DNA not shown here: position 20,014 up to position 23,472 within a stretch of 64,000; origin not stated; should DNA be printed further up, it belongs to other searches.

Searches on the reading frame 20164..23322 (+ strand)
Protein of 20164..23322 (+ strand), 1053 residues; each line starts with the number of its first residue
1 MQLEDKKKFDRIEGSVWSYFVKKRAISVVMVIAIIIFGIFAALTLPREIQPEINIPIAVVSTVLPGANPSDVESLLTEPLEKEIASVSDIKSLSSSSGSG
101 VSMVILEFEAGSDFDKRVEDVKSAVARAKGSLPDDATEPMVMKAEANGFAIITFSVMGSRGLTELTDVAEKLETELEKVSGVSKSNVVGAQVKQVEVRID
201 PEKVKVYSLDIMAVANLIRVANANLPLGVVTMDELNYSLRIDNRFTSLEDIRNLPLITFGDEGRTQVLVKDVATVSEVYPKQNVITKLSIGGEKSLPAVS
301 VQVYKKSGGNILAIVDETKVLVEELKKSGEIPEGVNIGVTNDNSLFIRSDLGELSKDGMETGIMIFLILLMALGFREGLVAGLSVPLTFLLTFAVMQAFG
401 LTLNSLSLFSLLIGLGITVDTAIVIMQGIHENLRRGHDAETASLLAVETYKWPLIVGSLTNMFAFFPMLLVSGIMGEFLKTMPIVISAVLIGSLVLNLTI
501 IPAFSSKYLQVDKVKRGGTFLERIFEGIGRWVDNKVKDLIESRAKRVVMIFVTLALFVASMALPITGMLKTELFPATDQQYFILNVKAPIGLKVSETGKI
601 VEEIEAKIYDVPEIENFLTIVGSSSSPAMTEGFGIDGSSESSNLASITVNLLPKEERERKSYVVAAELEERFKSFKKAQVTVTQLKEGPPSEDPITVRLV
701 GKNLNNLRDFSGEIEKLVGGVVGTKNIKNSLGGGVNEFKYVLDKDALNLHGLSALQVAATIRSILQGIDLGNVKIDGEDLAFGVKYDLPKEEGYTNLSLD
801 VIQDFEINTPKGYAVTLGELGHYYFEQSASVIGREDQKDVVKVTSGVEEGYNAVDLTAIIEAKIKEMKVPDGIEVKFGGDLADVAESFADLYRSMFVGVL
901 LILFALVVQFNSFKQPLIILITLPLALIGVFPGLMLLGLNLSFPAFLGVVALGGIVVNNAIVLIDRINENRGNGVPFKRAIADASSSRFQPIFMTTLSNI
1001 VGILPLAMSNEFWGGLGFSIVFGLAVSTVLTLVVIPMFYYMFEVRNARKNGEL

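Call 97: search_protein_families(library=pfam, proteins=[window:20164-23322:+], max_evalue=0.0001)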
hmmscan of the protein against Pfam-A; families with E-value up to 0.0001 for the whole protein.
window:20164-23322:+ (1053 aa): 3 families
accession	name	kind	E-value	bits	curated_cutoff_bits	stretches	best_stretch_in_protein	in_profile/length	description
PF00873.25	ACR_tran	-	3.7e-177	591.5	28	1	18-1042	3-1020/1021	AcrB/AcrD/AcrF family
PF03176.21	MMPL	-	3e-10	40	20.5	2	857-1038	107-298/333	MMPL family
PF02355.23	SecD_SecF_C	-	4.7e-05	23.3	20.5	0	892-1033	34-177/189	Protein export membrane protein SecD/SecF, C-terminal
